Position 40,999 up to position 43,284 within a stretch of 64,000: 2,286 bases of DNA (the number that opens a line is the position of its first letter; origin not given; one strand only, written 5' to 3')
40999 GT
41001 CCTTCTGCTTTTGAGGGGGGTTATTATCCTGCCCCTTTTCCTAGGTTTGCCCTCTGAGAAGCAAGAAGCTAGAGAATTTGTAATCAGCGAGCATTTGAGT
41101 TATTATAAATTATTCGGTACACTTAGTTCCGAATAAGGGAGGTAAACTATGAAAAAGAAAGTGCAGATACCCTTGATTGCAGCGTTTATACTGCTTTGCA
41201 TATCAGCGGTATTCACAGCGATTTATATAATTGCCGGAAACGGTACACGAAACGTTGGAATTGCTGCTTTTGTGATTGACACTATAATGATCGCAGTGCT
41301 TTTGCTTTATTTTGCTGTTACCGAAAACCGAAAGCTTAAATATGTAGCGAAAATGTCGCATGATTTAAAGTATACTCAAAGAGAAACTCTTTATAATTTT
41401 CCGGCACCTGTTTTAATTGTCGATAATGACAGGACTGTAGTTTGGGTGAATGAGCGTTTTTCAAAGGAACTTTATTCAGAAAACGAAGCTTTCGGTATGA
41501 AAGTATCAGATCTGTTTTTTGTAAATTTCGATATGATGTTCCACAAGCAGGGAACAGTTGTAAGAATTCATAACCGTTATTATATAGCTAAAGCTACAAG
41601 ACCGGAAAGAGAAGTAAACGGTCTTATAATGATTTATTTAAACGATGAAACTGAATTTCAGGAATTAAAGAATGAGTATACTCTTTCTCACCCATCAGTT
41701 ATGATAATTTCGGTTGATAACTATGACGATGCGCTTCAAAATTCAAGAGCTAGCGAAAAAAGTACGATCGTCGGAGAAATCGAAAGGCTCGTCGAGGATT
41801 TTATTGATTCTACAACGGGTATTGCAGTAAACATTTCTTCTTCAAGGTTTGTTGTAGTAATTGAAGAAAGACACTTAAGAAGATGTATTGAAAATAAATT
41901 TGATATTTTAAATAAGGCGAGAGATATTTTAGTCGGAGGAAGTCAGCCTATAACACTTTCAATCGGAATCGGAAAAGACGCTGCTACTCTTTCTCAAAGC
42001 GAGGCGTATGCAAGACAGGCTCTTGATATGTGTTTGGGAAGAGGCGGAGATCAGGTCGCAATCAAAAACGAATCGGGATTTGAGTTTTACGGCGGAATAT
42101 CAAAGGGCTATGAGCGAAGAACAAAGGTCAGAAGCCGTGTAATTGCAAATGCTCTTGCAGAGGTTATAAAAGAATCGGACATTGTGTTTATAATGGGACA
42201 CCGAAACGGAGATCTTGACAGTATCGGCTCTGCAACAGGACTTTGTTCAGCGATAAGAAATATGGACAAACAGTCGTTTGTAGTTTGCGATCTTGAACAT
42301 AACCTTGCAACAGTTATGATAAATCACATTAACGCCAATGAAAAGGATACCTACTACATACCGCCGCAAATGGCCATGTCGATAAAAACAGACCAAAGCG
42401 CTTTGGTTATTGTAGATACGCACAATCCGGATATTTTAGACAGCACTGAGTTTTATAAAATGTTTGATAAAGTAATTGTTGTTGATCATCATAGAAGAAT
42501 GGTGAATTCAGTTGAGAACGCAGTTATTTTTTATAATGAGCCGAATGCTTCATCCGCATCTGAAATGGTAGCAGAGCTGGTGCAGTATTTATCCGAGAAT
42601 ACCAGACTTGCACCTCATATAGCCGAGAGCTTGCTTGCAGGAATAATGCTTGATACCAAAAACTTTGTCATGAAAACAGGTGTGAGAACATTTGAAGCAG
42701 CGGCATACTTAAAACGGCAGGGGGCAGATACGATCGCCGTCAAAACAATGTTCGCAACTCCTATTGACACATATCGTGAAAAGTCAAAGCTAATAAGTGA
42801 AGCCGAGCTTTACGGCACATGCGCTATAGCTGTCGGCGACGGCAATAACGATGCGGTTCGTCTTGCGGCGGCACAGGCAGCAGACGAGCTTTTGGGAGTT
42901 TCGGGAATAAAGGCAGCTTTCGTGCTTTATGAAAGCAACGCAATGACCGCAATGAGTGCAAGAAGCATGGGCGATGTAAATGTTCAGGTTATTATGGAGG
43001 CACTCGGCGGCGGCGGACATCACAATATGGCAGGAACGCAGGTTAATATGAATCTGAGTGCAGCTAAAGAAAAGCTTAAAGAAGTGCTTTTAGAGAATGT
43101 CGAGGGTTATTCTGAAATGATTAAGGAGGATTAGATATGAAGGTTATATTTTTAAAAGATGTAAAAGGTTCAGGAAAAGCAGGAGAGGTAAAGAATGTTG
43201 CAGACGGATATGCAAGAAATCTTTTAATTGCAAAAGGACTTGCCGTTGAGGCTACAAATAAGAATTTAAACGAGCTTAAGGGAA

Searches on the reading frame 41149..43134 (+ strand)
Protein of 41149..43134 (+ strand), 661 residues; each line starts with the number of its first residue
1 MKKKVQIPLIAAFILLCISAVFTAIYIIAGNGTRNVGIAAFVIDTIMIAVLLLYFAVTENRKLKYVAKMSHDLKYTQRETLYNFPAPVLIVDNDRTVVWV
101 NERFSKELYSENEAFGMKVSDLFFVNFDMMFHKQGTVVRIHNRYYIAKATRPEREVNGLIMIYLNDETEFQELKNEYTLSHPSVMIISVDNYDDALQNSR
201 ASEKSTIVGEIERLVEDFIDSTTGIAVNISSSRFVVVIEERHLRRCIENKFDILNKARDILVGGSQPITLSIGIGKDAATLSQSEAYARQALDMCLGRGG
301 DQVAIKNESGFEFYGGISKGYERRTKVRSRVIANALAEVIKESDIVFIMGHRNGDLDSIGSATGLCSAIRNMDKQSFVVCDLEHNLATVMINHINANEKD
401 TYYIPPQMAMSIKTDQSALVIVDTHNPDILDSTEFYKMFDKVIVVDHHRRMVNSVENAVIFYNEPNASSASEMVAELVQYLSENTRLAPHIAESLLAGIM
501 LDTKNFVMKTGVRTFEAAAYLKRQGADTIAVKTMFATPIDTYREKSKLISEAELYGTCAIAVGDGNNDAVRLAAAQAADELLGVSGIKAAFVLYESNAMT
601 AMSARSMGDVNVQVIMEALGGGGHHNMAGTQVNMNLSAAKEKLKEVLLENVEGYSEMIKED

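Call 65: search_protein_families(library=pfam, proteins=[window:41149-43134:+], max_evalue=0.00001)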
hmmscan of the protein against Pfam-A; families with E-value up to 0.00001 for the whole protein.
window:41149-43134:+ (661 aa): 3 families
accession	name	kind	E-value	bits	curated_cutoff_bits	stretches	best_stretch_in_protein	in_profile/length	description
PF24898.2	GGDEF_GdpP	-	3e-25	89.4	30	1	187-308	1-121/126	Cyclic-di-AMP phosphodiesterase GdpP-like, GGDEF domain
PF01368.27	DHH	-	7.9e-24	84.8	28.1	1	346-499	2-125/125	DHH family, N-terminal domain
PF02272.25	DHHA1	-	7.3e-11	42.9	25.9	1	571-647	15-100/102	DHHA1 domain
